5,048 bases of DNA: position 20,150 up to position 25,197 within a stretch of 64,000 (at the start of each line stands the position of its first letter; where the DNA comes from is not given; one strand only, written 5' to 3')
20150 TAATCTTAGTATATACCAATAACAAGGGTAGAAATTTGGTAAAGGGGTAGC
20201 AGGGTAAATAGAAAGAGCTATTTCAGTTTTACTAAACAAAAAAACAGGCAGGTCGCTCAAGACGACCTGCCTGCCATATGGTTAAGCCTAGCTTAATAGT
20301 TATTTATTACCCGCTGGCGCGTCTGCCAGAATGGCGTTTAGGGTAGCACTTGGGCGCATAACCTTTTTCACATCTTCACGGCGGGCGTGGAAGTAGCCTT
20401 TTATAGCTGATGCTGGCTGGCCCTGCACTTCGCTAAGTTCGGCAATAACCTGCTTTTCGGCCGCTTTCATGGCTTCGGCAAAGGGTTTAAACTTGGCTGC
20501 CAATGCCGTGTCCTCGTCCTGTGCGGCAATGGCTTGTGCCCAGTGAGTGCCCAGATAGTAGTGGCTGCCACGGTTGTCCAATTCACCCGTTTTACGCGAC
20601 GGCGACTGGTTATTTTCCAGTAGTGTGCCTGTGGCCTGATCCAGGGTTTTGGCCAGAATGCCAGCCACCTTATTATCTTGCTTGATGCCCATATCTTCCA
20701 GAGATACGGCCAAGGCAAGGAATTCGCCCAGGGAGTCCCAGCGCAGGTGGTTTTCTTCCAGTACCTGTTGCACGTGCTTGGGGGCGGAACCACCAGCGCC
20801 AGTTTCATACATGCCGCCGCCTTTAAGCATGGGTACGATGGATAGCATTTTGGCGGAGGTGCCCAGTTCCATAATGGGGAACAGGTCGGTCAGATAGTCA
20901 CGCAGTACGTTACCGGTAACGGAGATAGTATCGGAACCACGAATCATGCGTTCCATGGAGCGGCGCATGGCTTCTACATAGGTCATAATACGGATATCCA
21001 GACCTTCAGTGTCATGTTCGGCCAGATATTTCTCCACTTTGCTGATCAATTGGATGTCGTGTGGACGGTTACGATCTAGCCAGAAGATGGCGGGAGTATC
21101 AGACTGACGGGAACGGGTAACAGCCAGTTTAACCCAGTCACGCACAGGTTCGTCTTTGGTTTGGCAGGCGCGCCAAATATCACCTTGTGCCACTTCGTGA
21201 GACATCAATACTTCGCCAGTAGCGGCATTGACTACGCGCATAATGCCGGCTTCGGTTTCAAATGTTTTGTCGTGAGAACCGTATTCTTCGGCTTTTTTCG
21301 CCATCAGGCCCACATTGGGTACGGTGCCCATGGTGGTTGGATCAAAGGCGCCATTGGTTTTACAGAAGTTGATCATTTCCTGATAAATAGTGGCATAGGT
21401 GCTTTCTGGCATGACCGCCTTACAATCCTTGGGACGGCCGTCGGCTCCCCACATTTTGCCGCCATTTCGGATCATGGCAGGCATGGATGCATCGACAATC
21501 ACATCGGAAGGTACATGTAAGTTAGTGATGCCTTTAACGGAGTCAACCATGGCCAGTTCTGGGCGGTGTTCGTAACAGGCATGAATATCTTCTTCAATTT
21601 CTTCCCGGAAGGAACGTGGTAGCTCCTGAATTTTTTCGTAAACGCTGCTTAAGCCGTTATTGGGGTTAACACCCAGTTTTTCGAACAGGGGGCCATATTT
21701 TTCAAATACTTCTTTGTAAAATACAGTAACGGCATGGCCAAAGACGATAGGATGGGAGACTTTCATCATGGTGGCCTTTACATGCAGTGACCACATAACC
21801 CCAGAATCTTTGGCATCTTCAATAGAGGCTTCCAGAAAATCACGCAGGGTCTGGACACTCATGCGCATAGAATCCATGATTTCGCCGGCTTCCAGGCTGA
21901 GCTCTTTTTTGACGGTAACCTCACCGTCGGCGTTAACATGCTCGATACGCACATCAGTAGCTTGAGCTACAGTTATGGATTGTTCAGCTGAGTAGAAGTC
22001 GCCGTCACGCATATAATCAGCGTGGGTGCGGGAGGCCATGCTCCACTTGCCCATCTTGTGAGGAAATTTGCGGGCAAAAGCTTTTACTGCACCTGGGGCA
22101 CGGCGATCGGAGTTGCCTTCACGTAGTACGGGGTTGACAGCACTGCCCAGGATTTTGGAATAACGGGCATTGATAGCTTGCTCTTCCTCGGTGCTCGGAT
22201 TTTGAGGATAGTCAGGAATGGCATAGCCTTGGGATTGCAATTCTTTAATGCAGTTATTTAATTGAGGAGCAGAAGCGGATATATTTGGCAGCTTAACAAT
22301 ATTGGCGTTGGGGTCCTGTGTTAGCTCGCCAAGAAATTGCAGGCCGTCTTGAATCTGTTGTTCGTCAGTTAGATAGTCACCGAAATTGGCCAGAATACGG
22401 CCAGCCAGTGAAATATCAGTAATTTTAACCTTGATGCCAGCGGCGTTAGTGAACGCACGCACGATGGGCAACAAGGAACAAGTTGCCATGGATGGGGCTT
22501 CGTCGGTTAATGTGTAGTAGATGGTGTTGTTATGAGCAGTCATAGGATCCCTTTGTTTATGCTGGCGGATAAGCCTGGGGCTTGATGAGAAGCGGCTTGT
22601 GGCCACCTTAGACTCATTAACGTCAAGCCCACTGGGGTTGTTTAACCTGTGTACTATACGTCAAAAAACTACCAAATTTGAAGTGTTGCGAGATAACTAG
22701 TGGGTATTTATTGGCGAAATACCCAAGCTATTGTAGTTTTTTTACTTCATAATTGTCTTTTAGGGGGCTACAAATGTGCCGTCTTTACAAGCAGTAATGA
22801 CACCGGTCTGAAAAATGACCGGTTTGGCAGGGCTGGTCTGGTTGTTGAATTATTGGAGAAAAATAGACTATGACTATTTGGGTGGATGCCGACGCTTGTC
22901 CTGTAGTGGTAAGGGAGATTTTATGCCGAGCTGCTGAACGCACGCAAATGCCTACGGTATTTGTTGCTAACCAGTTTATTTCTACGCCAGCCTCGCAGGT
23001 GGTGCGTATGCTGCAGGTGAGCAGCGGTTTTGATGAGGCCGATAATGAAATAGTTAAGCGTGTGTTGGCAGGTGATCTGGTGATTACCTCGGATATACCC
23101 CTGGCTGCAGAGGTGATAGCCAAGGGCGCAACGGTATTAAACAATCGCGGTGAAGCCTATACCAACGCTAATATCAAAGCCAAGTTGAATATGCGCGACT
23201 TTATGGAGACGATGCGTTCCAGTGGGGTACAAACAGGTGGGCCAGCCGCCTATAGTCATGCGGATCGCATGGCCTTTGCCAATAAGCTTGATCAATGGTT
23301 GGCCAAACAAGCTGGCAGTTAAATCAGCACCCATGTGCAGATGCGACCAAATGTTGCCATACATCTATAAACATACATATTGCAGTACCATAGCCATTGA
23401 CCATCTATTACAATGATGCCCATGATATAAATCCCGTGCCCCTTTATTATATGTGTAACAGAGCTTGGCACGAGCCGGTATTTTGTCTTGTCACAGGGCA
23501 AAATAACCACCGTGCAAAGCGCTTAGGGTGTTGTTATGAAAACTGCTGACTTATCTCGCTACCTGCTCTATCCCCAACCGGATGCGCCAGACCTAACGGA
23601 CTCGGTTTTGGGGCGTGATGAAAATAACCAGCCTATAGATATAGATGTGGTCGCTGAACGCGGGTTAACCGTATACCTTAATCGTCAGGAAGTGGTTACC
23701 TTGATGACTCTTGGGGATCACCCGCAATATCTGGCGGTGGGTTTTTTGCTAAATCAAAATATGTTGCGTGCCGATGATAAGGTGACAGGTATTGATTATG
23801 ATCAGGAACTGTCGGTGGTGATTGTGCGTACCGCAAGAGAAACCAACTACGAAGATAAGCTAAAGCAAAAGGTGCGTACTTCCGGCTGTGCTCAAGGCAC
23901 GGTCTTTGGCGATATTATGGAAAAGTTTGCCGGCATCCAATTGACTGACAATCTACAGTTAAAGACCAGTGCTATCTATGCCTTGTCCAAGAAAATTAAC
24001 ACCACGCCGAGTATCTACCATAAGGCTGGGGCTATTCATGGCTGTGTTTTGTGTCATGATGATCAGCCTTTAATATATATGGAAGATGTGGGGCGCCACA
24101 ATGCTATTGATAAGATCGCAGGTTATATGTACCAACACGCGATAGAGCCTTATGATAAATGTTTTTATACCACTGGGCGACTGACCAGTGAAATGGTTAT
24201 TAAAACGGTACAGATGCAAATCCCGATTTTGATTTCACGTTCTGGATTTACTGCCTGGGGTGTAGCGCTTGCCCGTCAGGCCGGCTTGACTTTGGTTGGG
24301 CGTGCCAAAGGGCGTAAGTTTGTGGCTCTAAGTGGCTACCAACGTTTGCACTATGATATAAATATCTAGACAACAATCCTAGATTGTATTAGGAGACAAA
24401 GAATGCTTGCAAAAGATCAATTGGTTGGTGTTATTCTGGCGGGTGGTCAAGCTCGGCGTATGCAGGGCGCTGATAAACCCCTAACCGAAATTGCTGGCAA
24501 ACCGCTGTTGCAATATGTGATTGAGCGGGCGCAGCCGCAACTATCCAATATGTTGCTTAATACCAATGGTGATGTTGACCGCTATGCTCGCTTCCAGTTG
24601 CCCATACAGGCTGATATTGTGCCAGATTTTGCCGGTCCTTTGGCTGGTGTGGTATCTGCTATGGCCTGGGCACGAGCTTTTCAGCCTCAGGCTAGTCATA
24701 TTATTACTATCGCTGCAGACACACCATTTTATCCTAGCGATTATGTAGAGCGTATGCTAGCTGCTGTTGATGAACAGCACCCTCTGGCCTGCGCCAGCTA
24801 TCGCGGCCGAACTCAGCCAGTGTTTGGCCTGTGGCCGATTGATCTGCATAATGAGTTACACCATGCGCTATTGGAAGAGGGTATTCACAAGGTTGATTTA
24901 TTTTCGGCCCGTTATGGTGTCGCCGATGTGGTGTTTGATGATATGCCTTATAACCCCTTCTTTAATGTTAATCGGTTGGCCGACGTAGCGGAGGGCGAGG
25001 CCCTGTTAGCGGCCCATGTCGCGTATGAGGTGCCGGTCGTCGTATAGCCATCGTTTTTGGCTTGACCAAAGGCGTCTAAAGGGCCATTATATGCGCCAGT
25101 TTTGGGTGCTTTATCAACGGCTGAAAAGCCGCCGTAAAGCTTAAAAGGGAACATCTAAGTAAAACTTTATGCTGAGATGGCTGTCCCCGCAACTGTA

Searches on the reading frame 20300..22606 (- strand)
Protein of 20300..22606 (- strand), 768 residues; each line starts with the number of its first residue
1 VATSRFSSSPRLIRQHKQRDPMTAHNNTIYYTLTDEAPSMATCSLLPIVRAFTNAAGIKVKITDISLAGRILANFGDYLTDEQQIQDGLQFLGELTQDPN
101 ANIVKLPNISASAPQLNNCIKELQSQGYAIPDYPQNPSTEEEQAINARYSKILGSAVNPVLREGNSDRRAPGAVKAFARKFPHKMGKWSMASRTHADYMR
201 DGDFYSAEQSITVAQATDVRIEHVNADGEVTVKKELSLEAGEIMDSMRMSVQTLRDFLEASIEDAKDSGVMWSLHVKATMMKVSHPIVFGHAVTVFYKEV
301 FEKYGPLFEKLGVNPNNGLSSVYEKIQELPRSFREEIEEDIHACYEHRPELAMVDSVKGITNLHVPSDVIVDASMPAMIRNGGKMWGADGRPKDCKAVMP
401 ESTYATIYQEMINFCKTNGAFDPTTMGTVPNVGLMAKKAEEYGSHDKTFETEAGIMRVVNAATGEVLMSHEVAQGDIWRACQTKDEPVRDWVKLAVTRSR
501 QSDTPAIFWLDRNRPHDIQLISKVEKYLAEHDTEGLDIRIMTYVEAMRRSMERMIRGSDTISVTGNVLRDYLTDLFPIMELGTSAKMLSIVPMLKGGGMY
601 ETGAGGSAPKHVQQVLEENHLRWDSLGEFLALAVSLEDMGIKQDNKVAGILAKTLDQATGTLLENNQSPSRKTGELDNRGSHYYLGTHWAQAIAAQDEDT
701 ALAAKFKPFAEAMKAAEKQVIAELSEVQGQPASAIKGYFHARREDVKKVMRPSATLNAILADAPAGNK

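Call 5: search_protein_families(library=pfam, max_evalue=0.00001, proteins=[window:20300-22606:-])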
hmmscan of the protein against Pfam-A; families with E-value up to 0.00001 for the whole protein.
window:20300-22606:- (768 aa): 1 family
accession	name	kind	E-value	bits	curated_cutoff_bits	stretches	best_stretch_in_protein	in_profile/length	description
PF03971.19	IDH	-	0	1238.2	25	1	28-760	1-733/734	Monomeric isocitrate dehydrogenase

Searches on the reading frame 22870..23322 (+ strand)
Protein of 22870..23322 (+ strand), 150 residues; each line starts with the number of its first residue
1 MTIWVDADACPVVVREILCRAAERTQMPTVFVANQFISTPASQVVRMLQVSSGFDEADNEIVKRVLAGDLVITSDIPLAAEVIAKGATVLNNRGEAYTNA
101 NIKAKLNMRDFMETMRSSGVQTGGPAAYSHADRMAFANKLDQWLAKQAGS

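Call 5: search_protein_families(library=pfam, max_evalue=0.00001, proteins=[window:22870-23322:+])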
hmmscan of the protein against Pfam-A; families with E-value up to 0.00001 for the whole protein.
window:22870-23322:+ (150 aa): 1 family
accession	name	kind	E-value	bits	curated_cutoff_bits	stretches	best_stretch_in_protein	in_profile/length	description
PF02639.20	DUF188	-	1e-49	168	24.3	1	17-146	1-130/130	Uncharacterized BCR, YaiI/YqxD family COG1671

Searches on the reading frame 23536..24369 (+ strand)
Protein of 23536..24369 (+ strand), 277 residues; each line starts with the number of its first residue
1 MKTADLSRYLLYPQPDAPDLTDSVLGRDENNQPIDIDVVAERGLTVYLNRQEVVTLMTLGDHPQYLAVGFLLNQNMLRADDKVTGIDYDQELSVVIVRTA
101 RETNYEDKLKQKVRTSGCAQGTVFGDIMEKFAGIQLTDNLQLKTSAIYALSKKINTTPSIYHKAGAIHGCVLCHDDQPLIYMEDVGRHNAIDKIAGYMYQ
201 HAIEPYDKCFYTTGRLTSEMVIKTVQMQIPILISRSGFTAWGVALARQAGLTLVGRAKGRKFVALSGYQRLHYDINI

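Call 5: search_protein_families(library=pfam, max_evalue=0.00001, proteins=[window:23536-24369:+])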
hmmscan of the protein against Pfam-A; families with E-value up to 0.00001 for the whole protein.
window:23536-24369:+ (277 aa): 1 family
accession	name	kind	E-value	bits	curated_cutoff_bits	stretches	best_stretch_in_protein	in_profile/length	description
PF02634.21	FdhD-NarQ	-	3.4e-71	240.2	27.2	1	39-271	1-236/237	FdhD/NarQ family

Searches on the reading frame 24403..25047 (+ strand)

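Call 5: search_protein_families(library=pfam, max_evalue=0.00001, proteins=[window:24403-25047:+])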
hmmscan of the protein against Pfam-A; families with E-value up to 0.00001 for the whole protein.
window:24403-25047:+ (214 aa): 1 family
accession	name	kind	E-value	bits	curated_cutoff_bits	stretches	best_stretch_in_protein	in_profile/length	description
PF12804.13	NTP_transf_3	-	9.6e-34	117.3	27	1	9-164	1-153/160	MobA-like NTP transferase domain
